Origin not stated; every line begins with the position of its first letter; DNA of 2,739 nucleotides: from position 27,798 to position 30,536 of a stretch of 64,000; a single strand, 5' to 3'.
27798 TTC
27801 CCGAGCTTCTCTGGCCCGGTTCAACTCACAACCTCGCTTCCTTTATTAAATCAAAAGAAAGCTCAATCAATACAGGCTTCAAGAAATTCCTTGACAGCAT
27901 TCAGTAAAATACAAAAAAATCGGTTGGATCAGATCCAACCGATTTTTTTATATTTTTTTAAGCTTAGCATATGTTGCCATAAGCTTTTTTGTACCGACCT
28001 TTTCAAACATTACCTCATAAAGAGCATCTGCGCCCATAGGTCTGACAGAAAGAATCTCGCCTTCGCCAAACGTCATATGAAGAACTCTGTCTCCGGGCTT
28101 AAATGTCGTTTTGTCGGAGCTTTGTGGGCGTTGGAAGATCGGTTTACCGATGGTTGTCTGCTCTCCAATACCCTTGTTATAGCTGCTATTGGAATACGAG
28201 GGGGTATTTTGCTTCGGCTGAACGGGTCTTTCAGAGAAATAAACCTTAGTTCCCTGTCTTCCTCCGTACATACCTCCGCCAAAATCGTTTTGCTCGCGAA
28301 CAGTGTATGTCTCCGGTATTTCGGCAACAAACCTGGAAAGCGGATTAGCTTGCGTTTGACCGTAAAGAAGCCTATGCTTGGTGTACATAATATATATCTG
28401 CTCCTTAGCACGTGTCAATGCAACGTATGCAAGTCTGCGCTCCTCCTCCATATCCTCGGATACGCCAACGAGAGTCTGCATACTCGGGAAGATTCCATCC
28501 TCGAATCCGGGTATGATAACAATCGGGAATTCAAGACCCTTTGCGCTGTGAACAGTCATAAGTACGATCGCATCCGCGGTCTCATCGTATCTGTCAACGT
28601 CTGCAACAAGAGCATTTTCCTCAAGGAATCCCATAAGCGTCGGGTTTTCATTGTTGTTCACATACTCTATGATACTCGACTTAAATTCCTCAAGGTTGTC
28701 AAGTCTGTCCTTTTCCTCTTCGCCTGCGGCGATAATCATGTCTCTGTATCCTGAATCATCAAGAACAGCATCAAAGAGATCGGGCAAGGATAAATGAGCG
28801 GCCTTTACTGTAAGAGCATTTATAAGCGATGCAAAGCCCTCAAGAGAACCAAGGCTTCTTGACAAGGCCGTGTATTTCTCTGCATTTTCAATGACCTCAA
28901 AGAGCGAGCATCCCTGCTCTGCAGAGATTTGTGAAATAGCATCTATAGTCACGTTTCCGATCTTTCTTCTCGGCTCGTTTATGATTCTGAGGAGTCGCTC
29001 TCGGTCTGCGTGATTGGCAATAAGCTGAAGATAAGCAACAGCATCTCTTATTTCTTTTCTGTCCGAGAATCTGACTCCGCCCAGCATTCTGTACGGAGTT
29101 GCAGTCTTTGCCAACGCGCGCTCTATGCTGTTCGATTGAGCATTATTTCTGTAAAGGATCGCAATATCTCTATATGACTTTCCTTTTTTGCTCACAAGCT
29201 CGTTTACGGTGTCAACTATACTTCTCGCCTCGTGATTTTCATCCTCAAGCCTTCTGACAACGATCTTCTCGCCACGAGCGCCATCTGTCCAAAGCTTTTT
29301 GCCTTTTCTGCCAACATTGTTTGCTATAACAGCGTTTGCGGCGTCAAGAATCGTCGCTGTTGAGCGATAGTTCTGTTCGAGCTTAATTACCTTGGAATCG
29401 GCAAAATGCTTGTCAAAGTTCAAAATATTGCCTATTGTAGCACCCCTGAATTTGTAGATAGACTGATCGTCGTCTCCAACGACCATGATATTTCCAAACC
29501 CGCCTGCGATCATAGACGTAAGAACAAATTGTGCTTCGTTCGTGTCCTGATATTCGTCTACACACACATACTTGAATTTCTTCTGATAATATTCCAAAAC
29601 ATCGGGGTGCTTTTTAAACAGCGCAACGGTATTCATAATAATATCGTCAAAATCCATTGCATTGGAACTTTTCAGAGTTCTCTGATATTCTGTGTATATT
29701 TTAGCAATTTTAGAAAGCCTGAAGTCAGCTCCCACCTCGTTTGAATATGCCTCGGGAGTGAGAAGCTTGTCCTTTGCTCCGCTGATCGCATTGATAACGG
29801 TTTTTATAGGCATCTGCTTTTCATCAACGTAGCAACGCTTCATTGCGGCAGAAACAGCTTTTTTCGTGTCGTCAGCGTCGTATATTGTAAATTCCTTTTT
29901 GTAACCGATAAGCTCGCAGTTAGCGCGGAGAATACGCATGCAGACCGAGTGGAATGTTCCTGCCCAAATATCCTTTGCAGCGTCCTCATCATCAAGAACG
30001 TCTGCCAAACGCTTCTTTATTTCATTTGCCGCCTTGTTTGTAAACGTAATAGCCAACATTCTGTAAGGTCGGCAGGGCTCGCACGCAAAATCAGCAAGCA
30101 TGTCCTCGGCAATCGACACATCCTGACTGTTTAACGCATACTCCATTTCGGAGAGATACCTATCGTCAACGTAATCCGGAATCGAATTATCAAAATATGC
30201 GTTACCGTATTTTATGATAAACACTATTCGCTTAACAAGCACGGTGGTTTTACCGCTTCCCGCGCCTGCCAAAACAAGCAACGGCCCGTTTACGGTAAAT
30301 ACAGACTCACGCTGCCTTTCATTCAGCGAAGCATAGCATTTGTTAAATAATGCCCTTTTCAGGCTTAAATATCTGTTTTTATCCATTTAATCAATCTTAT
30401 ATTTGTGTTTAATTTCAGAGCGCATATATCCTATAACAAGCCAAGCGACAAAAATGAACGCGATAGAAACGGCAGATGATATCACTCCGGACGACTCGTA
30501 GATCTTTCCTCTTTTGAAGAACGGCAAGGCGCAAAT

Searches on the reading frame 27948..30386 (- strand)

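Call 95: search_protein_families(library=pfam, proteins=[window:27948-30386:-], max_evalue=0.00001)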
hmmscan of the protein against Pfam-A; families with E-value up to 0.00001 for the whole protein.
window:27948-30386:- (812 aa): 7 families
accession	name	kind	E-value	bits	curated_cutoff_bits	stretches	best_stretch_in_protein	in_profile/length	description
PF00580.27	UvrD-helicase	-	9e-81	271.9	23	2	96-328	34-270/271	UvrD/REP helicase N-terminal domain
PF13361.12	UvrD_C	-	2.2e-75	254.7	25.6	1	334-670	1-349/350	UvrD-like helicase C-terminal domain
PF13245.12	AAA_19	-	1.6e-17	64.4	25.1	1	26-314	2-134/134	AAA domain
PF13538.12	UvrD_C_2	-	1.8e-10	41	27.4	0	607-626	2-23/52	UvrD-like helicase C-terminal domain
PF01443.25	Viral_helicase1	-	2.2e-08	34.7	21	0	609-667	179-227/228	Viral superfamily 1 RNA helicase core domain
PF21196.3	PcrA_UvrD_tudor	-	3.6e-08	33.6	23.9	1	765-811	2-48/48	PcrA/UvrD tudor domain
PF13087.12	AAA_12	-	3.5e-06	27.2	27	0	598-667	130-191/195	AAA domain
